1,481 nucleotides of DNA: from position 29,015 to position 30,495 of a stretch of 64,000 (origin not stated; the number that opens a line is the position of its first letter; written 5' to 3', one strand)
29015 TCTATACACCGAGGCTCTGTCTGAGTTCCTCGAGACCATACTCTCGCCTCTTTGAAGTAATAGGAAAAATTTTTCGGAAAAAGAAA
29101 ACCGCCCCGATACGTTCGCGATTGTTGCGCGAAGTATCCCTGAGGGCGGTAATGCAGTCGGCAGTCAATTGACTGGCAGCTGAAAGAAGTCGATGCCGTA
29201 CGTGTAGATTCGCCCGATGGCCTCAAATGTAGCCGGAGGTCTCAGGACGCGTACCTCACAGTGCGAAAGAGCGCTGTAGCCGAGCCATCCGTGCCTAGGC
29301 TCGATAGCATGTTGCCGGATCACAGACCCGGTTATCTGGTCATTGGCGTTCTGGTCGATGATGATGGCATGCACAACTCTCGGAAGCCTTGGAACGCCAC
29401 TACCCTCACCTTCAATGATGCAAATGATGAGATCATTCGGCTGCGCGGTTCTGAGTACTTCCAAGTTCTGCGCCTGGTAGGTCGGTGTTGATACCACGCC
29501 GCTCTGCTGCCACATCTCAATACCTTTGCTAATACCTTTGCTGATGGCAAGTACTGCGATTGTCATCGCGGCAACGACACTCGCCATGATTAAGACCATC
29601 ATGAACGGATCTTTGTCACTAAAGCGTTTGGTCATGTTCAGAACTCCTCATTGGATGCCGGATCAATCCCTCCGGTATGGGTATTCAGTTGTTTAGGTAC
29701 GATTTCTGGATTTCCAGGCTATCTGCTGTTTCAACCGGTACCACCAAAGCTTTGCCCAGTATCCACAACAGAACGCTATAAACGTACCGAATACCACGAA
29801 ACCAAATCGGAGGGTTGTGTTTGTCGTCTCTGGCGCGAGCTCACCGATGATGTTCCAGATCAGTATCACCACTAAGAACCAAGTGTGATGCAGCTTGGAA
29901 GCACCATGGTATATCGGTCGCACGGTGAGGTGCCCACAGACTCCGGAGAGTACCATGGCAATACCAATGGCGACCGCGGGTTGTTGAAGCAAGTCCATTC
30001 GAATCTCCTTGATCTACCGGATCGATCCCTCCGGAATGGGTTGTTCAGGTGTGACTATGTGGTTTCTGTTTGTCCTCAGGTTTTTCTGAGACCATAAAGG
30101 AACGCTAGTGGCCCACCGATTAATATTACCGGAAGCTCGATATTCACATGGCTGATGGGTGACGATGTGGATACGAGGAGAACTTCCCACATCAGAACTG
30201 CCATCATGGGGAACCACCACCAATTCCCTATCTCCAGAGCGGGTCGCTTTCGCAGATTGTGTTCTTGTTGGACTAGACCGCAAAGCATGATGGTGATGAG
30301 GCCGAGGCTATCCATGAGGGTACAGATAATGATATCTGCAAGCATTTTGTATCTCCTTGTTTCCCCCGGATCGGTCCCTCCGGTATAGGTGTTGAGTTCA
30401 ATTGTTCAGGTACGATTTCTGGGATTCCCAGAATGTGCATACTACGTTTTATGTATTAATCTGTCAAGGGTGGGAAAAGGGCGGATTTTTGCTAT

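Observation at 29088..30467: Self-contained minus-strand unit of three tandem leader + small-membrane-protein cassettes with covarying RNA hairpins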

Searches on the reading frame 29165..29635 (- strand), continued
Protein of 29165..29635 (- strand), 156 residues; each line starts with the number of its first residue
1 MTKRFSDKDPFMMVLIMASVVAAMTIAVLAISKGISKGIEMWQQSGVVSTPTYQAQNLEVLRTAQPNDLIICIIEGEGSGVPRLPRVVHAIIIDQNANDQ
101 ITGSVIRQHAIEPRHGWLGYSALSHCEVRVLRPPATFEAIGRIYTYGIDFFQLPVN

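Call 94: find_encoding_contigs(protein=P0006, flank=2500, max_places=8)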
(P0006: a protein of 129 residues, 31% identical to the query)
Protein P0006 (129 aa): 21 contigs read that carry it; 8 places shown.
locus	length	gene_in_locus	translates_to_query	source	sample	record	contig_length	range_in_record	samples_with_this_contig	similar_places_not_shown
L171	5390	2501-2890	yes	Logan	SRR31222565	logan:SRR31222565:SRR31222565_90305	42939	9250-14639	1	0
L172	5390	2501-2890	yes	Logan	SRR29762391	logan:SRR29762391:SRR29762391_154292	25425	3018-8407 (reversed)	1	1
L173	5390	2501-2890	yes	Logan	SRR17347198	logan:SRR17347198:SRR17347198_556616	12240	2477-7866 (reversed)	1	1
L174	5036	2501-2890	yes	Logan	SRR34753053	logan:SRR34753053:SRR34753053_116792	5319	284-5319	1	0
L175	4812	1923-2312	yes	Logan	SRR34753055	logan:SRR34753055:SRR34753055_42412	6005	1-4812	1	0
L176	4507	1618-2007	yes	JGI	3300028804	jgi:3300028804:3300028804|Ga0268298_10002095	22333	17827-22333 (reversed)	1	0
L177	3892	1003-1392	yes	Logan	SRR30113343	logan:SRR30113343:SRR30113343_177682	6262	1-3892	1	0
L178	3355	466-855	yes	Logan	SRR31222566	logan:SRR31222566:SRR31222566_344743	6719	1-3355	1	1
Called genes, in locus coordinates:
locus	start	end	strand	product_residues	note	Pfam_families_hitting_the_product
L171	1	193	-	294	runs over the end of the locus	PF00483:NTP_transferase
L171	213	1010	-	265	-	PF00483:NTP_transferase, PF12804:NTP_transf_3 (weak)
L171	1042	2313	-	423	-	PF00464:SHMT, PF01212:Beta_elim_lyase, PF00155:Aminotran_1_2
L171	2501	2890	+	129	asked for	-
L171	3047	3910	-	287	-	PF01370:Epimerase, PF04321:RmlD_sub_bind, PF16363:GDP_Man_Dehyd (weak)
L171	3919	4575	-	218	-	PF13483:Lactamase_B_3, PF12706:Lactamase_B_2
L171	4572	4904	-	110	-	PF03819:MazG (weak), PF12643:MazG-like (weak)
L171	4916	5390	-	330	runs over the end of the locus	PF01073:3Beta_HSD, PF01370:Epimerase, PF02719:Polysacc_synt_2, PF04321:RmlD_sub_bind, PF07993:NAD_binding_4, PF13460:NAD_binding_10 (weak), PF16363:GDP_Man_Dehyd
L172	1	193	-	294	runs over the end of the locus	PF00483:NTP_transferase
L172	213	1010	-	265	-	PF00483:NTP_transferase, PF12804:NTP_transf_3 (weak)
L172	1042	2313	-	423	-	PF00464:SHMT, PF01212:Beta_elim_lyase, PF00155:Aminotran_1_2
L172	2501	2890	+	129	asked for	-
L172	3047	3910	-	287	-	PF01370:Epimerase, PF04321:RmlD_sub_bind, PF16363:GDP_Man_Dehyd (weak)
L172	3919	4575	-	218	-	PF13483:Lactamase_B_3, PF12706:Lactamase_B_2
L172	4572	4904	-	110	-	PF03819:MazG (weak), PF12643:MazG-like (weak)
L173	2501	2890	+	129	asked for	-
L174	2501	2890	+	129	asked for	-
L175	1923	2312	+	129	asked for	-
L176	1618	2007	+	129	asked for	-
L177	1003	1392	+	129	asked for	-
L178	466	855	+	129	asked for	-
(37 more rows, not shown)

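Call 98: fold_search(model_id=the predicted structure, library=viral)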
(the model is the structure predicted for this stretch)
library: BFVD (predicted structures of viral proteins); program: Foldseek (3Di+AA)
matches with E <= 10: 907; with E <= 0.001: 0
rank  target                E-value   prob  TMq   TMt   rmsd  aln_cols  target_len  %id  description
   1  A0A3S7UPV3            6.2e-03  0.93  0.25  0.33   8.6       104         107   13  Uncharacterized protein [Lactobacillus phage Bromius]
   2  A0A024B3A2            8.9e-03  0.90  0.26  0.33  12.0       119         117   12  Uncharacterized protein [Bacillus phage Hoody T]
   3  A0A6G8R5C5            1.1e-02  0.99  0.31  0.42  10.4       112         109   14  (no name in the UniProt tables at hand)
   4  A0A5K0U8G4            1.2e-02  0.96  0.32  0.20   7.5       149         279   14  Protein OPG091 [Yasminevirus sp. GU-2018]
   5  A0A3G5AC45            1.6e-02  0.90  0.31  0.26   9.3       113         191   12  Uncharacterized protein [Hyperionvirus sp.]
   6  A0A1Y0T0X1            2.1e-02  0.89  0.30  0.35   7.8       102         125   16  Uncharacterized protein [Pseudomonas phage Skulduggery]
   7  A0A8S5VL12            2.3e-02  0.93  0.30  0.32  11.9       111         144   16  (no name in the UniProt tables at hand)
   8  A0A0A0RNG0            2.3e-02  0.84  0.26  0.37   5.7        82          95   15  Uncharacterized protein [Bacillus phage Moonbeam]
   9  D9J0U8                2.3e-02  0.82  0.27  0.37  18.9       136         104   10  Gp151 [Brochothrix phage A9]
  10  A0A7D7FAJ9            2.5e-02  0.95  0.29  0.31  10.9       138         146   12  Uncharacterized protein [Pseudomonas phage phiB1_1]
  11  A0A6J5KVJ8            2.7e-02  0.93  0.34  0.22   8.0       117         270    9  Uncharacterized protein [uncultured Caudovirales phage]
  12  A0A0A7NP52            2.8e-02  0.77  0.25  0.31  13.0       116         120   11  Uncharacterized protein [Lactobacillus phage LfeInf]
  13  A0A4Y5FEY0            2.8e-02  0.75  0.25  0.33  11.3       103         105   12  Uncharacterized protein [Lactobacillus phage 3-521]
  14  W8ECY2                3.0e-02  0.82  0.23  0.24  11.3       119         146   10  (no name in the UniProt tables at hand)
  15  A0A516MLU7            3.2e-02  0.85  0.30  0.35  11.0       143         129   10  (no name in the UniProt tables at hand)
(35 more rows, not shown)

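Call 99: fold_search(model_id=the predicted structure, library=pdb)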
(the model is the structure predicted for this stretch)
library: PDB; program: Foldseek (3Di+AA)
matches with E <= 10: 667; with E <= 0.001: 0
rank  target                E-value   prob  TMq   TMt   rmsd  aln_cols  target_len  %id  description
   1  3obw                  2.2e-02  0.97  0.29  0.15   8.8        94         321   12  Crystal structure of two archaeal Pelotas reveal inter-domain structural plasticity (released 2010-09-01)
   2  3wxm_F                4.9e-02  0.38  0.22  0.11  10.8       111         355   16  Crystal structure of archaeal Pelota and GTP-bound EF1 alpha complex (released 2014-09-03)
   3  3j15_A                5.6e-02  0.77  0.28  0.14  12.0       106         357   10  Model of ribosome-bound archaeal Pelota and ABCE1 (released 2012-02-22)
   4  3wxm_H                5.6e-02  0.54  0.24  0.12  10.1       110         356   18  Crystal structure of archaeal Pelota and GTP-bound EF1 alpha complex (released 2014-09-03)
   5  3wxm_B                7.1e-02  0.57  0.25  0.13   9.8       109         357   17  Crystal structure of archaeal Pelota and GTP-bound EF1 alpha complex (released 2014-09-03)
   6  3fb9_A                7.5e-02  0.84  0.27  0.42   5.8        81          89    5  The crystal structure of the protein with unknown function from Streptococcus pneumoniae TIGR4 (released 2008-12-23)
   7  3jbr_B                1.1e-01  0.25  0.17  0.10  10.5        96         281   14  Cryo-EM structure of the rabbit voltage-gated calcium channel Cav1.1 complex at 4.2 angstrom (released 2015-12-30)
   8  6wxu_B                1.1e-01  0.23  0.17  0.11  24.8       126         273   11  CryoEM structure of mouse DUOX1-DUOXA1 complex in the dimer-of-dimer state (released 2020-09-02)
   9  5xgg_A                1.3e-01  0.69  0.24  0.50   9.8        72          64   12  Crystal Structure C-terminal SH3 domain of Myosin IB from Entamoeba histolytica (released 2017-08-16)
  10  5m1j_A1               1.4e-01  0.38  0.22  0.11   9.7        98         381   11  Nonstop ribosomal complex bound with Dom34 and Hbs1 (released 2017-01-18)
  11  5xg9_A                1.6e-01  0.66  0.23  0.52   9.9        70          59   13  Crystal Structure of PEG-bound SH3 domain of Myosin IB from Entamoeba histolytica (released 2017-08-16)
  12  5xy3_T                2.0e-01  0.33  0.28  0.28  15.2       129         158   16  Large subunit of Trichomonas vaginalis ribosome (released 2017-08-30)
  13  7cso_D                2.1e-01  0.66  0.29  0.12   9.9        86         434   10  Structure of Ephexin4 DH-PH-SH3 (released 2021-02-24)
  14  7csr_A                3.1e-01  0.66  0.27  0.11   8.1        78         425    9  Structure of Ephexin4 R676L (released 2021-02-24)
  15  7cso_C                3.3e-01  0.47  0.28  0.12   9.5        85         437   12  Structure of Ephexin4 DH-PH-SH3 (released 2021-02-24)
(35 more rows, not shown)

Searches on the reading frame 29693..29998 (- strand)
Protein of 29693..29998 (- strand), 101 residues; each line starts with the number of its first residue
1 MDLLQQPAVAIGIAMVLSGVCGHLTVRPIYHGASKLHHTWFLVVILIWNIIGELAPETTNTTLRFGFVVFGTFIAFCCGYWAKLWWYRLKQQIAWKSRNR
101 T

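Call 11: search_protein_families(library=pfam, proteins=[window:29693-29998:-], max_evalue=10)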
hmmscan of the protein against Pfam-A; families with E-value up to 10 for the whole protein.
window:29693-29998:- (101 aa): 0 families

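Call 12: search_protein_families(library=ncbifam, proteins=[window:29693-29998:-], max_evalue=10)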
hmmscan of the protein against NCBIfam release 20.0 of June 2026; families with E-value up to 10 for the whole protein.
window:29693-29998:- (101 aa): 0 families

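Call 13: search_protein_families(library=phrogs, proteins=[window:29693-29998:-], max_evalue=10)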
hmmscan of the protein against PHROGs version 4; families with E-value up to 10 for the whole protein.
window:29693-29998:- (101 aa): 2 families
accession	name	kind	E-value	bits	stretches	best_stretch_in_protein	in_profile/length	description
phrog_462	-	other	0.043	15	1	61-94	7-41/101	lipoprotein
phrog_30705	-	unknown function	0.19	12.5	1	18-67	85-130/158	-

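Call 50: find_homologous_proteins(query=window:29693-29998:-, max_evalue=0.01)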
Query window:29693-29998:- (101 aa): 1 proteins with E <= 0.01 among 1 candidates.
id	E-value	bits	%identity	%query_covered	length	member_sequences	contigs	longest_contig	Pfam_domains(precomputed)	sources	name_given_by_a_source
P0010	2.9e-50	187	88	92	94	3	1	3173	-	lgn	-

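Call 52: find_encoding_contigs(protein=P0010, flank=4000, max_places=4)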
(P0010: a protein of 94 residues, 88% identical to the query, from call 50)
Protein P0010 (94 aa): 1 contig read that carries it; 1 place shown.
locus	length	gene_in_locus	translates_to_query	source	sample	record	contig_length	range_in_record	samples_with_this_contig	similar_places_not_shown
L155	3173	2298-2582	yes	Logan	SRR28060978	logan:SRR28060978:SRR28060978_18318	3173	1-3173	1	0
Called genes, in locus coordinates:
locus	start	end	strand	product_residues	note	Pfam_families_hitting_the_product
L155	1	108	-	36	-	?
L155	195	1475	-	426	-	PF00464:SHMT, PF00155:Aminotran_1_2, PF01212:Beta_elim_lyase (weak)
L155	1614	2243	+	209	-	-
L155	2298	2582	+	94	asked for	-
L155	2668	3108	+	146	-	-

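Call 87: search_protein_families(library=padloc, proteins=[window:29693-29998:-], max_evalue=1)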
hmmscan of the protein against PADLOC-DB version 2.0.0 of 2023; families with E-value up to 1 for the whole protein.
window:29693-29998:- (101 aa): 0 families

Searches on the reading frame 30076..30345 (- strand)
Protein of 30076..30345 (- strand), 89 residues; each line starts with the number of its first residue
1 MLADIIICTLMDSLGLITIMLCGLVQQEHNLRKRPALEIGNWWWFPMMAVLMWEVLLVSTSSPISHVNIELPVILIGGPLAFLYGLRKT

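Call 11: search_protein_families(library=pfam, proteins=[window:30076-30345:-], max_evalue=10)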
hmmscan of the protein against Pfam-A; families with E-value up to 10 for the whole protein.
window:30076-30345:- (89 aa): 0 families

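Call 12: search_protein_families(library=ncbifam, proteins=[window:30076-30345:-], max_evalue=10)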
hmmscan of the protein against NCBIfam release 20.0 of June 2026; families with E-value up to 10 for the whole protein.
window:30076-30345:- (89 aa): 0 families

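Call 13: search_protein_families(library=phrogs, proteins=[window:30076-30345:-], max_evalue=10)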
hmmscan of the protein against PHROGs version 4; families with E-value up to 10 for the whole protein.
window:30076-30345:- (89 aa): 0 families

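Call 57: search_protein_representatives(protein=window:30076-30345:-)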
Query: 89 residues. Proteins with E-value up to 0.001 (for the whole library): 2; up to 1e-10: 2; up to 1e-30: 1. The best 2 are listed.
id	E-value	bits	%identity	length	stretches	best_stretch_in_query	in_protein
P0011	9.9e-53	192.0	100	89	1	1-89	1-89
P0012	9.6e-19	83.2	38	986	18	23-68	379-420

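Call 87: search_protein_families(library=padloc, proteins=[window:30076-30345:-], max_evalue=1)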
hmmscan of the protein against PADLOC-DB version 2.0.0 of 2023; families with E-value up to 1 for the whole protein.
window:30076-30345:- (89 aa): 0 families
